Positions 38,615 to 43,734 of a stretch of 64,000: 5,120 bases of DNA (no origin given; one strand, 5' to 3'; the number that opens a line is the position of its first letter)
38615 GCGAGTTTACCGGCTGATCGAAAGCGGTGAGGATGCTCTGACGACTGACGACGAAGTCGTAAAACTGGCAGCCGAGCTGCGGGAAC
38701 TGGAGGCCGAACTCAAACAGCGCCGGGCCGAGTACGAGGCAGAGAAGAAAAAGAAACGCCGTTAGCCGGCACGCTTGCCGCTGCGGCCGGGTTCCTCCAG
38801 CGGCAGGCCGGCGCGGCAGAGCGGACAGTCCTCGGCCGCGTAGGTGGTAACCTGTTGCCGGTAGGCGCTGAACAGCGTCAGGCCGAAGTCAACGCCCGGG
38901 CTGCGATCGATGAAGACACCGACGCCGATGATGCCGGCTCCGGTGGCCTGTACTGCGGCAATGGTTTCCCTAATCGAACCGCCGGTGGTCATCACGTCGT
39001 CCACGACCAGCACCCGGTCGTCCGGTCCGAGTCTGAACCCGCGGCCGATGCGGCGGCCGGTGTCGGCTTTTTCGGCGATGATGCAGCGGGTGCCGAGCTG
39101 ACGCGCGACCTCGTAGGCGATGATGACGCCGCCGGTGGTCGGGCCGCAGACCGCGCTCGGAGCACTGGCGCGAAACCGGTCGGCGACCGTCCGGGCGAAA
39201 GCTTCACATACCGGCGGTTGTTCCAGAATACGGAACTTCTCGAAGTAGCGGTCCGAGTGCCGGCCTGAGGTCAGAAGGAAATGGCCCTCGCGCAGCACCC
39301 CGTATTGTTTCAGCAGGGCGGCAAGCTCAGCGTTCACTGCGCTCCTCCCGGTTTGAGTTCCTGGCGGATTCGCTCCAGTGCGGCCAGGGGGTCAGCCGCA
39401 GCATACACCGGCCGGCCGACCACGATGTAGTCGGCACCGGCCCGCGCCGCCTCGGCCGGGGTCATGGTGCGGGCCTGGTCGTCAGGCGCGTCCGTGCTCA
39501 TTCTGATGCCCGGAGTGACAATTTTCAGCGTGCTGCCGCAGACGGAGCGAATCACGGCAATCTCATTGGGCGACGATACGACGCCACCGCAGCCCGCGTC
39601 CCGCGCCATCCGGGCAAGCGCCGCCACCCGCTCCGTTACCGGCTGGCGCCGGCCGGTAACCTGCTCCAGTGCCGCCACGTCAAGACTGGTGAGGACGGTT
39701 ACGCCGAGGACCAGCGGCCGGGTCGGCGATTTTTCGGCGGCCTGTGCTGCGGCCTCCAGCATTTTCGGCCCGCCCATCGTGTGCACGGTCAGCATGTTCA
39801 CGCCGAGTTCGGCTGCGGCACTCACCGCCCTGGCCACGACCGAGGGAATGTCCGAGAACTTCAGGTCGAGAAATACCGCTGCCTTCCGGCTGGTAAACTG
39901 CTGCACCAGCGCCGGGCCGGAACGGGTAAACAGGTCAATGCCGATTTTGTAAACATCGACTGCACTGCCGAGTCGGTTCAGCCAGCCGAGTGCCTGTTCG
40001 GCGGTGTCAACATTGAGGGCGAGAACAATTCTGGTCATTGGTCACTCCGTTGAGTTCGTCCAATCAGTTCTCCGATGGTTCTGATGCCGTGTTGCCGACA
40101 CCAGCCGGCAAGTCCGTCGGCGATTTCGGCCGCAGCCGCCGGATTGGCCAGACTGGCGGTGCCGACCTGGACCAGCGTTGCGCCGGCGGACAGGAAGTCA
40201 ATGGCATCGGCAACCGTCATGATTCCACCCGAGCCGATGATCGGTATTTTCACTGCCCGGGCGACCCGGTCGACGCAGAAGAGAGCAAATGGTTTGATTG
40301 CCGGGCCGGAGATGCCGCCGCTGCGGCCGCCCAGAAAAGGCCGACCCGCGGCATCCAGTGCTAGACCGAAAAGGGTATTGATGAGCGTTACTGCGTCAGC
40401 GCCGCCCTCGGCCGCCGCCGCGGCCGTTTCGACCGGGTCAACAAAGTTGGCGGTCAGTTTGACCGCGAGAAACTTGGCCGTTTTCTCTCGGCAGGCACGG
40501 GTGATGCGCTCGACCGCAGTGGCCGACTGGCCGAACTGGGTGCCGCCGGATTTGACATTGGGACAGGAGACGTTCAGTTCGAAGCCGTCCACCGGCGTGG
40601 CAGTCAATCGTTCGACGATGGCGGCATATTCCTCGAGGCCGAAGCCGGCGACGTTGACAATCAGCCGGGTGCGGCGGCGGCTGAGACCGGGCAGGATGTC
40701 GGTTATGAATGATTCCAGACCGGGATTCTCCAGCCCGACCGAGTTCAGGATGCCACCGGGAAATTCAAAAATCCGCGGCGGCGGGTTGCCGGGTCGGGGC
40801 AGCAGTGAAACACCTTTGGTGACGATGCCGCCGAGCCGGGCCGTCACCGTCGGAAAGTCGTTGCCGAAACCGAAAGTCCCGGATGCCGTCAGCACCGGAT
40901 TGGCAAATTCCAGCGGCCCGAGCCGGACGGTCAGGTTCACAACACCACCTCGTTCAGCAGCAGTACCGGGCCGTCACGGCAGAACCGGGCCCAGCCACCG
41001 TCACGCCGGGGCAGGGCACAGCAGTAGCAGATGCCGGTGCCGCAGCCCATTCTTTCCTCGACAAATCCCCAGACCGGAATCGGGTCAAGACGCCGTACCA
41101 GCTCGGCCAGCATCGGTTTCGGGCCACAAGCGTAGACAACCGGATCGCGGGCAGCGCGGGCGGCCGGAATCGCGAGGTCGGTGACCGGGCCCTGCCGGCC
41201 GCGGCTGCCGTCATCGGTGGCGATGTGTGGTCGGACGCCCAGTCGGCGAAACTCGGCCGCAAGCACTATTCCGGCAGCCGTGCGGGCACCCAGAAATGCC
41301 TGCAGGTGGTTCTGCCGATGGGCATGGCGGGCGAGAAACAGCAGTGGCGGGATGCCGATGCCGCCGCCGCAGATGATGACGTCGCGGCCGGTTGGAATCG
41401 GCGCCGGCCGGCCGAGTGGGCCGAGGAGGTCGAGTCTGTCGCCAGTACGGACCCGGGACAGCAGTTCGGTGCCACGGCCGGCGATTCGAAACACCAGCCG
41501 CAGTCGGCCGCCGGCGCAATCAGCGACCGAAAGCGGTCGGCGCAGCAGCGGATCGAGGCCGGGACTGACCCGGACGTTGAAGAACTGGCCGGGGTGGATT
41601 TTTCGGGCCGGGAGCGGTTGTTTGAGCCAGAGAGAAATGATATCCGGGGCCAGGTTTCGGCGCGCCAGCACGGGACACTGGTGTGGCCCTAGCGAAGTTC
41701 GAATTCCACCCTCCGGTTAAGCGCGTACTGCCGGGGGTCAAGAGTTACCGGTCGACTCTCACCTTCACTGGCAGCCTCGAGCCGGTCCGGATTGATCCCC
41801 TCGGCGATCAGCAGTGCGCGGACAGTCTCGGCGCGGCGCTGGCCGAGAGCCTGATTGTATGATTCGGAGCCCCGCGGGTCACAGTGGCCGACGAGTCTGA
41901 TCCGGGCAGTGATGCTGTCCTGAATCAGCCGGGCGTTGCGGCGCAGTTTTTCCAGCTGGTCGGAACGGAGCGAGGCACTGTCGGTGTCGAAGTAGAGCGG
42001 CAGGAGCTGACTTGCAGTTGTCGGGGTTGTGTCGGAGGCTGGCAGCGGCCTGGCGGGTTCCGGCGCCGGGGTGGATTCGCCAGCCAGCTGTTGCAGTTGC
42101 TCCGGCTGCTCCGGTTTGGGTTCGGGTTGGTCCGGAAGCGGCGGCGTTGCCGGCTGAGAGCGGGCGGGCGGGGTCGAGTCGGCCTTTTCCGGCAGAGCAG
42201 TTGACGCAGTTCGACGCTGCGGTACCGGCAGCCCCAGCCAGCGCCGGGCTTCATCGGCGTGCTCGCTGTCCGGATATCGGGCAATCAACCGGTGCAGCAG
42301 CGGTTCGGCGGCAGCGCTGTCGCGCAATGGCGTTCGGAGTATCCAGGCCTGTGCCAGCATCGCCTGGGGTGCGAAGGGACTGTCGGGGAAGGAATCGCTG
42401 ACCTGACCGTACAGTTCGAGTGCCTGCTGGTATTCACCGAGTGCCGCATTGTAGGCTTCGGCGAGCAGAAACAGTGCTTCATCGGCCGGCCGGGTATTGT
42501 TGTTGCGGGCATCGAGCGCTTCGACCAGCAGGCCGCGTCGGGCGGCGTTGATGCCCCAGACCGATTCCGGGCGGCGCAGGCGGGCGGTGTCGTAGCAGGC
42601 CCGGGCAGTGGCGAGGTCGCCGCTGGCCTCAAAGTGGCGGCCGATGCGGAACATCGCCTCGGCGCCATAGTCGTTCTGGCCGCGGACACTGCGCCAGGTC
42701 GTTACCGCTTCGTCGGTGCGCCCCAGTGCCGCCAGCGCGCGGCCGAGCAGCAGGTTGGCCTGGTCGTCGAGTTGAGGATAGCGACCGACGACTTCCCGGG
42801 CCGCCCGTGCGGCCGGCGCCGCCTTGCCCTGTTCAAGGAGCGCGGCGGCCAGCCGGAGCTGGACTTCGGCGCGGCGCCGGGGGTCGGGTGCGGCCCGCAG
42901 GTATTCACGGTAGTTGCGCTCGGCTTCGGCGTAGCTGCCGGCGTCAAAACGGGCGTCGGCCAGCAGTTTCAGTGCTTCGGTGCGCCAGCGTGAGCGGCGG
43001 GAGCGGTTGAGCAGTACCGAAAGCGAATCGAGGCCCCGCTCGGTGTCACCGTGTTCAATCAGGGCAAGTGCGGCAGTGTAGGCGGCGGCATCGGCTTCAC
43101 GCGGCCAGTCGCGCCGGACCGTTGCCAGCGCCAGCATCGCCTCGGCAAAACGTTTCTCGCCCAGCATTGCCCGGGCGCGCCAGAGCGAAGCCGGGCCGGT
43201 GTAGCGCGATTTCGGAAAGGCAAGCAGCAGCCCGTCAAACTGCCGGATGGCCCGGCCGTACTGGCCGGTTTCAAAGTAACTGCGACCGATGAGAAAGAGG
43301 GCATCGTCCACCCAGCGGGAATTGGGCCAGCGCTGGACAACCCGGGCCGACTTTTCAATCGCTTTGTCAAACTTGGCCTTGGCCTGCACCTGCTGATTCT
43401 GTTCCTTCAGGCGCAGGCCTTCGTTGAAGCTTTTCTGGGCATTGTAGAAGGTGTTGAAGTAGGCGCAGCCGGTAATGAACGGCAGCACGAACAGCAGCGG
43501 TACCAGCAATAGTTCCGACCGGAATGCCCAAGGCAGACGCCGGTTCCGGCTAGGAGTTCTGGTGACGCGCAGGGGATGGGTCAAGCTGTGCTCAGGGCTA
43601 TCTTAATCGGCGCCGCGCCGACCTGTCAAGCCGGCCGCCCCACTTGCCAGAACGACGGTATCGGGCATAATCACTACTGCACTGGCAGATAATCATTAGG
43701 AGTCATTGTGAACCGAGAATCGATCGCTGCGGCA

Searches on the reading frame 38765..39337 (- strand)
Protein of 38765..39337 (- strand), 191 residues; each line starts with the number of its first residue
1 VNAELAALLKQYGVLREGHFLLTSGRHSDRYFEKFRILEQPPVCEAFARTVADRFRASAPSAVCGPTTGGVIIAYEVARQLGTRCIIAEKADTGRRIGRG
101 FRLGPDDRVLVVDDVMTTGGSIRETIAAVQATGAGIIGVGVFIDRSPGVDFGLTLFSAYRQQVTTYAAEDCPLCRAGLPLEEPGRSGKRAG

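Call 10: search_protein_families(library=pfam, proteins=[window:38765-39337:-], max_evalue=0.01)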
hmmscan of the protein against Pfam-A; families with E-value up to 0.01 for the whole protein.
window:38765-39337:- (191 aa): 2 families
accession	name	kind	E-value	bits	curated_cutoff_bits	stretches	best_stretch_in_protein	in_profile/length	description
PF00156.33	Pribosyltran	-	1.4e-12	47.6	26.3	1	37-146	5-127/158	Phosphoribosyl transferase domain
PF14681.12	UPRTase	-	0.0094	15.9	27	0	105-143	119-159/206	Uracil phosphoribosyltransferase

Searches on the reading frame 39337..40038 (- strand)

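Call 10: search_protein_families(library=pfam, proteins=[window:39337-40038:-], max_evalue=0.01)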
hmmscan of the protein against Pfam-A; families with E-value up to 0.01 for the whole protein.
window:39337-40038:- (234 aa): 1 family
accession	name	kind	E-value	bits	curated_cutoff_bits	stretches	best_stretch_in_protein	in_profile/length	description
PF00215.30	OMPdecase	-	4e-59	200.6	27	1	3-224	2-221/221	Orotidine 5'-phosphate decarboxylase / HUMPS family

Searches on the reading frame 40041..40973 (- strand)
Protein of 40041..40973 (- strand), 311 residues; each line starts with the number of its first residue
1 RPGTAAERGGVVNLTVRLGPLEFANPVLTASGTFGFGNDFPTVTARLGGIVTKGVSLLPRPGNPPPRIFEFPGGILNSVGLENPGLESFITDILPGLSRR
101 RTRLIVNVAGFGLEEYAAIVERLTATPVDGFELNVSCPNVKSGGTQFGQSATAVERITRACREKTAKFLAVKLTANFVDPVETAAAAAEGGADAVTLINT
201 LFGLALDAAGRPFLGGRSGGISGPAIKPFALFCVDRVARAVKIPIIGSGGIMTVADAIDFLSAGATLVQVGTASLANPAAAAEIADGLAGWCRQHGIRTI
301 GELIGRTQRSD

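Call 46: search_protein_families(library=pfam, proteins=[window:40041-40973:-], max_evalue=0.001)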
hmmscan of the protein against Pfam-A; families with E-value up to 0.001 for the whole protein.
window:40041-40973:- (311 aa): 4 families
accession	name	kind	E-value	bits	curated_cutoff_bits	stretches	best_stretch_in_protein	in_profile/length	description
PF01180.27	DHO_dh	-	3.2e-63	214.1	27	1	14-289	2-288/291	Dihydroorotate dehydrogenase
PF03060.21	NMO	-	2.9e-07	30.6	28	1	215-278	164-229/331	Nitronate monooxygenase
PF01207.24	Dus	-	3.6e-06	26.7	20.4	0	234-283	176-226/311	Dihydrouridine synthase (Dus)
PF00977.27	His_biosynth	-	3.7e-06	27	23.6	1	233-286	64-117/228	Histidine biosynthesis protein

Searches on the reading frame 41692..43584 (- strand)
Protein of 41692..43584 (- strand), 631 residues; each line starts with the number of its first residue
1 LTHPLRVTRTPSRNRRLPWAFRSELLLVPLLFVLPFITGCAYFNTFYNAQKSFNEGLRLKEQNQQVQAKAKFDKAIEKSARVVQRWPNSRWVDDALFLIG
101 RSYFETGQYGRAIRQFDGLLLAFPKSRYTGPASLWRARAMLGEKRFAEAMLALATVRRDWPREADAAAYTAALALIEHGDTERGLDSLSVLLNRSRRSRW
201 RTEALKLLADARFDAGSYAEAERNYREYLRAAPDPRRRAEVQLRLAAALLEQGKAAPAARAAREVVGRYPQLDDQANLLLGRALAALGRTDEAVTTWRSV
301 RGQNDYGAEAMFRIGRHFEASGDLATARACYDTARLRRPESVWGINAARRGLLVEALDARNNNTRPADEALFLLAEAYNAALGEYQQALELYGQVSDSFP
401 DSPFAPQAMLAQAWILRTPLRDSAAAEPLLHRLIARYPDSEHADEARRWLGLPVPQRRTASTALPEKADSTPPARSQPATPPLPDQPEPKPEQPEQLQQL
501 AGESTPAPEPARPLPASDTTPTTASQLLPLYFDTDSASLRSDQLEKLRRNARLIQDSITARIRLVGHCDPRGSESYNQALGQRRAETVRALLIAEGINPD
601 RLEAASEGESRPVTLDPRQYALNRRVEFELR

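Call 43: search_protein_families(library=pfam, proteins=[window:41692-43584:-], max_evalue=0.001)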
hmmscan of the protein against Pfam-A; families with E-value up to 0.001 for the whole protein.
window:41692-43584:- (631 aa): 15 families
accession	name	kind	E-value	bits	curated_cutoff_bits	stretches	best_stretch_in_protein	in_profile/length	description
PF13174.12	TPR_6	-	2.8e-32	109.5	26.3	2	369-402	1-33/33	Tetratricopeptide repeat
PF14559.12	TPR_19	-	2.1e-18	66.8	25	1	249-296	1-47/68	Tetratricopeptide repeat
PF00691.25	OmpA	-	5.7e-17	62.3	27.2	1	531-615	1-87/98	OmpA family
PF13432.12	TPR_16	-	1.1e-16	61.4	32.7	2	278-334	1-57/65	Tetratricopeptide repeat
PF13428.12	TPR_14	-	7e-16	57.6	23.5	0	203-236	2-35/44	Tetratricopeptide repeat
PF13525.12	YfiO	-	1.1e-14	55.1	25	0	97-180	9-94/203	Outer membrane lipoprotein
PF07719.23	TPR_2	-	4.1e-14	51.9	27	0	94-124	2-32/34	Tetratricopeptide repeat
PF13424.12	TPR_12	-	4.3e-14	52.9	30.1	0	204-269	5-75/77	Tetratricopeptide repeat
PF09976.15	TPR_21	-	5.5e-12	46.3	25.5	1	164-259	38-133/193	Tetratricopeptide repeat-like domain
PF12895.13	ANAPC3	-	2.3e-11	44.3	27.2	0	243-296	27-78/82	Anaphase-promoting complex, cyclosome, subunit 3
PF13181.12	TPR_8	-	8.1e-11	41.6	25.7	0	94-116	2-24/34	Tetratricopeptide repeat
PF00515.34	TPR_1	-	4.5e-07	29.9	27.8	0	203-234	2-33/34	Tetratricopeptide repeat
PF24575.1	TPR_Slam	-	8.4e-06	26.6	35.2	0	201-258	44-100/104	Surface lipoprotein assembly modifier, N-terminal TPR repeats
PF13176.12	TPR_7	-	0.00016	22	27.9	0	370-395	1-25/36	Tetratricopeptide repeat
PF25058.1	ARM_TT21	-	0.00034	21.1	27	0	201-309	23-129/155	Tetratricopeptide repeat protein 21 ARM repeat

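Call 48: search_protein_families(library=ncbifam, proteins=[window:41692-43584:-], max_evalue=0.01)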
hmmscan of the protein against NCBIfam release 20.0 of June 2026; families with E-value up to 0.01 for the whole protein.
window:41692-43584:- (631 aa): 40 families (the best 25 are shown)
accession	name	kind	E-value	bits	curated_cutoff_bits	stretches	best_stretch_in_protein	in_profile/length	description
TIGR02795.1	tol_pal_ybgF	equivalog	2e-38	131.7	90.1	4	366-448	37-117/119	tol-pal system protein YbgF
NF052230.1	T9SS_PorE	exception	6e-25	87.6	600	2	530-616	517-603/648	PorE family type IX secretion system protein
TIGR02802.1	Pal_lipo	equivalog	2.5e-24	85.3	125.35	1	530-628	2-102/104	peptidoglycan-associated lipoprotein Pal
NF052312.1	T9SS_PorW_SprE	equivalog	2.5e-23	82.6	250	3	61-187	65-201/716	type IX secretion system periplasmic lipoprotein PorW/SprE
TIGR03302.1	OM_YfiO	subfamily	3.6e-22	79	81.4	3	163-261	31-137/239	outer membrane protein assembly factor BamD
NF053611.1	YiaD_Gzip_OmpA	equivalog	6.2e-21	75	175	1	531-629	105-205/206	YiaD family glycine zipper/OmpA-like lipoprotein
NF053612.1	anchor_PA1041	equivalog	1.4e-20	74.2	250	1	487-630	87-235/236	PA1041 family peptidoglycan-binding anchor lipoprotein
NF053607.1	CHU_0125_OmpA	equivalog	9.2e-17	60.8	620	1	530-629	533-635/639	CHU_0125 family OmpA-like outer membrane integrity protein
NF053613.1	OMP_toxin_LptF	equivalog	1.9e-16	60.5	400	1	519-628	132-243/256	lipotoxin F family OmpA-related lipoprotein LptF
TIGR03789.1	pdsO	hypoth_equivalog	5.3e-15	55.8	152.2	1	528-626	139-239/243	sortase-associated OmpA-like protein PdsO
NF045787.1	OmpABordt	equivalog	1.2e-14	54.4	200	1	530-630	87-189/194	outer membrane protein OmpA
NF053585.1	OMP_LP_YfiB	equivalog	1.5e-14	54.2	128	1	530-626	58-156/163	outer membrane lipoprotein YfiB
NF033763.1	exchanger_TraB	exception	2.7e-13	48.8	700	1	529-629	393-496/522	outer membrane exchange protein TraB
NF008067.1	PRK10802.1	equivalog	9e-13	48.4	261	1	530-626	69-167/171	peptidoglycan-associated lipoprotein Pal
TIGR02917.1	PEP_TPR_lipo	equivalog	1e-12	46.8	312.2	3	201-411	124-336/899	XrtA/PEP-CTERM system TPR-repeat protein PrsT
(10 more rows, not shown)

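Call 80: search_solved_structures(query=window:41692-43584:-, max_evalue=1)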
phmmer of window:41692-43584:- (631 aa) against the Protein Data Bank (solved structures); distinct sequences matched with E-value up to 1: 107 (the best 60 are shown).
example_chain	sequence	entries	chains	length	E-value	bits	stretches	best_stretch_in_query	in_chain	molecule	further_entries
4g4v_A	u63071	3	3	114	4.5e-18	68.4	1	530-628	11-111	Peptidoglycan-associated lipoprotein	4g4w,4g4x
4b5c_A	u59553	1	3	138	7.2e-14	54.5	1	520-627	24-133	PUTATIVE OMPA FAMILY LIPOPROTEIN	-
1oap_A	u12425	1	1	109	9.4e-14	54.2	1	530-626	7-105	PEPTIDOGLYCAN-ASSOCIATED LIPOPROTEIN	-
2hqs_H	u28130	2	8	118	1.1e-13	53.9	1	530-626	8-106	Peptidoglycan-associated lipoprotein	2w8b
5lkw_A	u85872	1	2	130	2.3e-13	52.9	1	527-627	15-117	Putative OmpA family lipoprotein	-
9rle_P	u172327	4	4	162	2.3e-13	52.8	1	530-626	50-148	Peptidoglycan-associated lipoprotein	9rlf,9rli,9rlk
5n2c_A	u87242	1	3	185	5e-13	51.8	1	526-627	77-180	Putative OmpA family lipoprotein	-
5wtl_A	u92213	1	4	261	2.3e-11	46.2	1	463-630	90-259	OmpA family protein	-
4pwt_A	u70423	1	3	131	2.6e-11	46.1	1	530-626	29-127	Peptidoglycan-associated lipoprotein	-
4r40_B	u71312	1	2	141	3.2e-11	45.8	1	530-626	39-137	Peptidoglycan-associated lipoprotein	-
2aiz_P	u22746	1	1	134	4.9e-11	45.2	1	529-626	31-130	Outer membrane protein P6 (Fragment)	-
5wtp_A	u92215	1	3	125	5.2e-11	45.1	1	529-630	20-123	OmpA family protein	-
9qhb_A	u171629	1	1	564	8.4e-11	44.4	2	69-341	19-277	Engineered tetratricopeptide repeat protein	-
5u1h_A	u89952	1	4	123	8.7e-11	44.4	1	528-630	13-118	Outer membrane porin F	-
6top_B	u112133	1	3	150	1.7e-10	43.4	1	527-616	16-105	OmpA family protein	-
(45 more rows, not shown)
